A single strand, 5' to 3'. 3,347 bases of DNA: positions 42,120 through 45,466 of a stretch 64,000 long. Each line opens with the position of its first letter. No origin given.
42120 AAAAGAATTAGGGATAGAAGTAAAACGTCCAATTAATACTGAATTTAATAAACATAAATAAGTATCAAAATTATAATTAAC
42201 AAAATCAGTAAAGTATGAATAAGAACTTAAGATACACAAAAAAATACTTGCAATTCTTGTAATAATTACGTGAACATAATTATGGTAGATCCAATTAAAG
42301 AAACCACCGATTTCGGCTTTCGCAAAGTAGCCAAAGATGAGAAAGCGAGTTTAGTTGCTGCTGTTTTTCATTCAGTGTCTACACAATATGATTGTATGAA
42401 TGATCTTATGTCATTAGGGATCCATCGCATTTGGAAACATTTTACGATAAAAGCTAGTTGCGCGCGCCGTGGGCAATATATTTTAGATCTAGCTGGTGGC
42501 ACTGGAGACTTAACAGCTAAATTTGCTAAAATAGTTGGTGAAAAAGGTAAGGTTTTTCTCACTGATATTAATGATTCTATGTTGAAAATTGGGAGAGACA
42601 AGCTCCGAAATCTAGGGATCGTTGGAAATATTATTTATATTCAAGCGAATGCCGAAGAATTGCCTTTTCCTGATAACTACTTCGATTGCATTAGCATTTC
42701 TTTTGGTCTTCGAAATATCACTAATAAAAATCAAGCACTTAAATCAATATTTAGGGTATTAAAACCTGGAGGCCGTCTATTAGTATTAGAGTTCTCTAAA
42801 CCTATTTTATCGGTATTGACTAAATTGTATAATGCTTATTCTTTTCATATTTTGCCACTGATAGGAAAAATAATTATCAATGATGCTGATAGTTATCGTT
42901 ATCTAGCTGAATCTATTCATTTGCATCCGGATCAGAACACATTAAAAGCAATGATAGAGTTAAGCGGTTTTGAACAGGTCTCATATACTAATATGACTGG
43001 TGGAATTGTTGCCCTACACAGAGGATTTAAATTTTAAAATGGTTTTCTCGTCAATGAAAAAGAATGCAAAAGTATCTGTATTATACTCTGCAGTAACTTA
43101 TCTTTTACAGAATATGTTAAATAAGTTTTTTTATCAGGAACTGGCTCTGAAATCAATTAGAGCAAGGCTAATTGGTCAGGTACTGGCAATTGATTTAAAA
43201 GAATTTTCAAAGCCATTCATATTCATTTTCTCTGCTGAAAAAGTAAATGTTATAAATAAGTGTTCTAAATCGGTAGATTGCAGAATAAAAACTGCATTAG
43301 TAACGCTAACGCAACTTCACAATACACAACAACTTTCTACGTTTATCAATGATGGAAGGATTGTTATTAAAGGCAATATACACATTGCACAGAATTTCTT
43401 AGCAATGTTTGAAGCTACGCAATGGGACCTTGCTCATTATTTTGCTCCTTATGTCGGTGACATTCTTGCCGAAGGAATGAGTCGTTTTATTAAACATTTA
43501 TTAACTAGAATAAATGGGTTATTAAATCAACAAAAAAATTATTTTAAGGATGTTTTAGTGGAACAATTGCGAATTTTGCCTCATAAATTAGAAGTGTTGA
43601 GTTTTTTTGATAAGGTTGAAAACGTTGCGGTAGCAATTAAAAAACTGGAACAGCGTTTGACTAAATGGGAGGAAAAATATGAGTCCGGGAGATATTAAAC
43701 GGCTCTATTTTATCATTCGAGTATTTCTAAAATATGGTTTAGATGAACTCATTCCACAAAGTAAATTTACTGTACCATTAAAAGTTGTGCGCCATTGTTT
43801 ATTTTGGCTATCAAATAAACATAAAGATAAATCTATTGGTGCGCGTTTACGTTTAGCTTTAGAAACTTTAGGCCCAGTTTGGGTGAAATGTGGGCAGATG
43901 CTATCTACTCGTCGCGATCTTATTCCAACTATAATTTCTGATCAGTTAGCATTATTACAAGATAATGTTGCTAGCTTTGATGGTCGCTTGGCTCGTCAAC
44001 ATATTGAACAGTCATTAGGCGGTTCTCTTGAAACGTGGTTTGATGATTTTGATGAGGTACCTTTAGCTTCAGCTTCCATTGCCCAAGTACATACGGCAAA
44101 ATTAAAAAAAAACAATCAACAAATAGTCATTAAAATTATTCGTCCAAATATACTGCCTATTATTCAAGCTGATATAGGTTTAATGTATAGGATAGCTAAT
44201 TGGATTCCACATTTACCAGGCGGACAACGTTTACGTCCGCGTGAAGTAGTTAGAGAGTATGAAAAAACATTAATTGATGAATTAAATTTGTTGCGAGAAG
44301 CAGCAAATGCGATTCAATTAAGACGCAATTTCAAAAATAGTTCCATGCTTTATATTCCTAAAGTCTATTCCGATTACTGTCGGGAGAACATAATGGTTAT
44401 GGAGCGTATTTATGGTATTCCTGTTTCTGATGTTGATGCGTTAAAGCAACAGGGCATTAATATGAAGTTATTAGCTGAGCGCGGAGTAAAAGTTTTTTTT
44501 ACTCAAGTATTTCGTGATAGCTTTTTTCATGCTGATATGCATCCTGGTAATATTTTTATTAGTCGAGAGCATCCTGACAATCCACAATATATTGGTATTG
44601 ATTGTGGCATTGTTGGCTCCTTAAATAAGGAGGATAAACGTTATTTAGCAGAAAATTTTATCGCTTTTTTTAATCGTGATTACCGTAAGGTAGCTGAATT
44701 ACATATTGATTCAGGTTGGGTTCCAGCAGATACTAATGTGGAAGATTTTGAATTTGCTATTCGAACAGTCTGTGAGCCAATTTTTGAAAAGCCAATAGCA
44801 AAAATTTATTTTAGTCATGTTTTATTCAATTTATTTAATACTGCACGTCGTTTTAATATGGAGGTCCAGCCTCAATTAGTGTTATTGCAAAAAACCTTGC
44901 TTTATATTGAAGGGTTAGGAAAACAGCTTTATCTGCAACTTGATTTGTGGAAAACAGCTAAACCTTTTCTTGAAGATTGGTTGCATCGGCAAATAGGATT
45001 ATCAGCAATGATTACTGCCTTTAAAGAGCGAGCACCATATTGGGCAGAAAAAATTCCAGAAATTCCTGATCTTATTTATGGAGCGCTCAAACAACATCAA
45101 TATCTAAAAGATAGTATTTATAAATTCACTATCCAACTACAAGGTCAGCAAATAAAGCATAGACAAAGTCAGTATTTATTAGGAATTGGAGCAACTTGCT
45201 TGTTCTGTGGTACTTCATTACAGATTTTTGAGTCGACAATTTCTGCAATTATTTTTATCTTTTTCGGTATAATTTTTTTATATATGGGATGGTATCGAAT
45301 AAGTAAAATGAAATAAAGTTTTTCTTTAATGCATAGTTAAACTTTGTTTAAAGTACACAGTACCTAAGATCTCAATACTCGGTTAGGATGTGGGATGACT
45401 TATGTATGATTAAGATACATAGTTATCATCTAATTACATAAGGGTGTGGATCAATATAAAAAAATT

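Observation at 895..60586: Noncoding DNA carries many long, perfect, sequence-unique hairpin palindromes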

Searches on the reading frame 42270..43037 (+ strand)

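Call 8: search_protein_families(library=ncbifam, proteins=[window:42270-43037:+], max_evalue=1e-10)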
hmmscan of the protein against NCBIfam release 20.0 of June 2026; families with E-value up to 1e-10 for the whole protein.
window:42270-43037:+ (255 aa): 16 families
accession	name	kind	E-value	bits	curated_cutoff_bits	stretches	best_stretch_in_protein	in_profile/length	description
NF001240.0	PRK00216.1-1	equivalog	1.7e-130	433.5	378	1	6-255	2-251/251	bifunctional demethylmenaquinone methyltransferase/2-methoxy-6-polyprenyl-1,4-benzoquinol methylase UbiE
NF001242.0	PRK00216.1-3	equivalog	2.9e-101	338.2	351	1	10-254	11-257/258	bifunctional demethylmenaquinone methyltransferase/2-methoxy-6-polyprenyl-1,4-benzoquinol methylase UbiE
TIGR01934.1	MenG_MenH_UbiE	subfamily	2.7e-80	268.9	158.35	1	29-254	1-223/223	ubiquinone/menaquinone biosynthesis methyltransferase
NF052510.1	methyltran_MpqE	exception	1.1e-76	257.3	335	1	24-254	3-234/234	methyl-plastoquinone biosynthesis methyltransferase MpqE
NF001244.0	PRK00216.1-5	equivalog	2.5e-67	226.6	216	1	23-252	4-233/236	bifunctional demethylmenaquinone methyltransferase/2-methoxy-6-polyprenyl-1,4-benzoquinol methylase UbiE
NF001241.0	PRK00216.1-2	equivalog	3.9e-63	213.2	327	1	22-254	6-229/231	demethylmenaquinone methyltransferase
NF001243.0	PRK00216.1-4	equivalog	9.8e-59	198.6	235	1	24-254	4-233/237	demethylmenaquinone methyltransferase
TIGR02752.1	MenG_heptapren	equivalog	8.7e-57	192.3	419.85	1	25-254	3-231/231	demethylmenaquinone methyltransferase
NF047649.1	MTase_UXPK_star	exception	1.6e-20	73.3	460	1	67-173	77-182/283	methyltransferase/UXPK-star double selenoprotein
NF041537.1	ArsM_AhpD_UU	exception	3.7e-19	68.7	510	1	66-173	75-181/345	arsenite methyltransferase/AhpD domain selenoprotein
NF041536.1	ArsM_DUF2284_UU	exception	1.8e-18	66.2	575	1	66-173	75-181/459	arsenite methyltransferase/DUF2284 domain selenoprotein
NF043040.1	corrin_prot_MT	hypoth_equivalog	1.6e-17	63.7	180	1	35-179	10-154/216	corrinoid protein-associated methyltransferase CpaM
NF008823.0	PRK11873.1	subfamily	8.6e-17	61.5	263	1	66-172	76-181/272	arsenite methyltransferase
NF004452.0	PRK05785.1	equivalog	1.5e-16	60.6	207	1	26-230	8-201/228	hypothetical protein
TIGR02072.1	BioC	equivalog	6.2e-16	58.9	184.95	1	59-194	28-154/244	malonyl-ACP O-methyltransferase BioC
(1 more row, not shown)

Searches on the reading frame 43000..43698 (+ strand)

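Call 8: search_protein_families(library=ncbifam, proteins=[window:43000-43698:+], max_evalue=1e-10)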
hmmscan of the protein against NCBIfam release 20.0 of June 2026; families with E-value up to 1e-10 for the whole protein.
window:43000-43698:+ (232 aa): 1 family
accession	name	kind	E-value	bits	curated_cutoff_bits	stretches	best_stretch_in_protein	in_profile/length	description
NF047938.1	UbqsynUb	equivalog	2.7e-55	187.2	275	1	30-226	5-201/201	ubiquinone biosynthesis protein UbiJ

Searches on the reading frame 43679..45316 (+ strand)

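Call 8: search_protein_families(library=ncbifam, proteins=[window:43679-45316:+], max_evalue=1e-10)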
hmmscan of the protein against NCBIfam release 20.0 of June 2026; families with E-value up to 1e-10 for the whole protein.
window:43679-45316:+ (545 aa): 3 families
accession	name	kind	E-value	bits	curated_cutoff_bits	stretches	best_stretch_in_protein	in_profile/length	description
NF003404.0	PRK04750.1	equivalog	2.5e-256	851.4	667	1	5-520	3-519/529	ubiquinone biosynthesis regulatory protein kinase UbiB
TIGR01982.1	UbiB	equivalog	1.4e-173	577.5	487.55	1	6-444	1-435/436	2-polyprenylphenol 6-hydroxylase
NF050082.1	ATPase_MABP1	exception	6.8e-18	64.7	800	1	69-368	65-360/435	macrolide-binding ATPase MABP-1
